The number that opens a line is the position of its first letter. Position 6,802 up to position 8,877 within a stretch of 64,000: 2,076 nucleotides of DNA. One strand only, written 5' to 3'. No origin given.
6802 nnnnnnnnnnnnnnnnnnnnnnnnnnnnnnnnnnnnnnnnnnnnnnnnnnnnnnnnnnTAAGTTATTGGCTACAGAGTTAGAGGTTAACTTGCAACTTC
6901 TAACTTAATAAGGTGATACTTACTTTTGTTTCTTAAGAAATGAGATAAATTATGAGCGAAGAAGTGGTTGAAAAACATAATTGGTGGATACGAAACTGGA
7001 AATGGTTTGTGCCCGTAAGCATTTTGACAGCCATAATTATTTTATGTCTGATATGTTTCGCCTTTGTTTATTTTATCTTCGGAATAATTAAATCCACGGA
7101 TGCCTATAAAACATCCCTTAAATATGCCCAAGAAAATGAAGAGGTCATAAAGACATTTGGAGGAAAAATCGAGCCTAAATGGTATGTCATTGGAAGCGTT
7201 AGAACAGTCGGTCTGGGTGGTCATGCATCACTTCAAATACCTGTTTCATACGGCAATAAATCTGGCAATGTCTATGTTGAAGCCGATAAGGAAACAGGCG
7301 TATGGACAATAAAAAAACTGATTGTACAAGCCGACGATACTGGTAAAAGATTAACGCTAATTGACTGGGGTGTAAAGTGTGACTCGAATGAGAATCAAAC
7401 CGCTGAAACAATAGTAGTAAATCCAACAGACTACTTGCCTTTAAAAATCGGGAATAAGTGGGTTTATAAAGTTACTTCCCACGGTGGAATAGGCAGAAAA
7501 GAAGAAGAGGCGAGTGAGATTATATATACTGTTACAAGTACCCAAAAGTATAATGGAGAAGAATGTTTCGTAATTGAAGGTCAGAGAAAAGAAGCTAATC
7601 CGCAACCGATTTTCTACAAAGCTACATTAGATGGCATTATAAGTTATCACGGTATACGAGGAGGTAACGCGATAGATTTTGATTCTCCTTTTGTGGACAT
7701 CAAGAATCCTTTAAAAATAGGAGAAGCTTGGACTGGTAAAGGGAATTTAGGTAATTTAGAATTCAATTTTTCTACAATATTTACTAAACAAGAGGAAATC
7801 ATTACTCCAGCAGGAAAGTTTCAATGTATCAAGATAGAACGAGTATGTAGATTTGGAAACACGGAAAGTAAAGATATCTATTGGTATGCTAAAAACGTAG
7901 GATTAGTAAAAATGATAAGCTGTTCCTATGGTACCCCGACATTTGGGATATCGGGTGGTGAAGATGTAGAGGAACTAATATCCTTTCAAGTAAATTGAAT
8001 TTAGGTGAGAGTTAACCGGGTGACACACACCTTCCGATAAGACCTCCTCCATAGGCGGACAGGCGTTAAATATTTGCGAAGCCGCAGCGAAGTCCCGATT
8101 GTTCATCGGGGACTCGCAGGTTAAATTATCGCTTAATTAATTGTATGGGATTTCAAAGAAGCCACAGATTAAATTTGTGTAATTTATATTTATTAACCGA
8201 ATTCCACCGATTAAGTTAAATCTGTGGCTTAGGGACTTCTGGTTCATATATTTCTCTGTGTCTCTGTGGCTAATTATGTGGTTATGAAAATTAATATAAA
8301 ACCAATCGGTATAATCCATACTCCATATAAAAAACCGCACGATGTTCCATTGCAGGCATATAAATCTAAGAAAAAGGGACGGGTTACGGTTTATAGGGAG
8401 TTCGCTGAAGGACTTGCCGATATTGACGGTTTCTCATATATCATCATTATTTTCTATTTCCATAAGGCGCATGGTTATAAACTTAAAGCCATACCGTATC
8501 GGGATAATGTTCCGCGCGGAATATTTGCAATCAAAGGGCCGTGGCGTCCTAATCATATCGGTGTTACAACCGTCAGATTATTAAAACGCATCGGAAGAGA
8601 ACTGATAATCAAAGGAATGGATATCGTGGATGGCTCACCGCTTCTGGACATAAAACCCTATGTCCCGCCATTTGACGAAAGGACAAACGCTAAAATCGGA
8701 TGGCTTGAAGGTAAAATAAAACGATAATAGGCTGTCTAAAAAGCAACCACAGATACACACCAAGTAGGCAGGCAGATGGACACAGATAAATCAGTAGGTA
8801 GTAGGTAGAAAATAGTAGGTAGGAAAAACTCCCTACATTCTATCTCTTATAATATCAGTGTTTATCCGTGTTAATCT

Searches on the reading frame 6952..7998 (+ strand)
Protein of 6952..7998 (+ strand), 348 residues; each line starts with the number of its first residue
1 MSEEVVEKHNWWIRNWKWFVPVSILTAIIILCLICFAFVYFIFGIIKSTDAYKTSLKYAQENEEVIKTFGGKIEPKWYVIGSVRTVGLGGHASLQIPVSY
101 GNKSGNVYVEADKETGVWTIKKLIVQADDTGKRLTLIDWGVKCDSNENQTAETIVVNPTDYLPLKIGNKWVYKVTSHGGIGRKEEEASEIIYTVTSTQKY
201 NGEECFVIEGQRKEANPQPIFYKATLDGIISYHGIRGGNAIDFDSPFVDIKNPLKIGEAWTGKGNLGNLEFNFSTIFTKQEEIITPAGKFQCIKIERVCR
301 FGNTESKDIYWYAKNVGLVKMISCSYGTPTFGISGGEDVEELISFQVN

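Call 29: search_protein_families(library=pfam, proteins=[window:6952-7998:+], max_evalue=0.0001)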
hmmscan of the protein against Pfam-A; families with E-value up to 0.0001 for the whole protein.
window:6952-7998:+ (348 aa): 2 families
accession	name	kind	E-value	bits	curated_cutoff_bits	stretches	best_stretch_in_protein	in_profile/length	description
PF08695.16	Coa1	-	2.8e-12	46.9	22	1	26-137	3-116/117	Cytochrome oxidase complex assembly protein 1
PF21347.3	DUF3108_like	-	1.3e-07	32.2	27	1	277-320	136-183/199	DUF3108-like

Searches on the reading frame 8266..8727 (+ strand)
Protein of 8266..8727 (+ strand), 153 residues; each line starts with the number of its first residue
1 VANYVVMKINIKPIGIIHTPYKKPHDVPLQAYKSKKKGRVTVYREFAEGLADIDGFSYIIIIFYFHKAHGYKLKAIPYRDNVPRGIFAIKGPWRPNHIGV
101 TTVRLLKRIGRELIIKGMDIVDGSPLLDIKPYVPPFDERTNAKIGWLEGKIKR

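Call 29: search_protein_families(library=pfam, proteins=[window:8266-8727:+], max_evalue=0.0001)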
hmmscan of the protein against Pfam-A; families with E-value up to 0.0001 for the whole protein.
window:8266-8727:+ (153 aa): 1 family
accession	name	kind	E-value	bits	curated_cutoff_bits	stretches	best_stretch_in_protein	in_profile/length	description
PF01980.22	TrmO_N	-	3.9e-30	104.9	26.8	1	27-137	2-116/116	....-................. O N-terminal domain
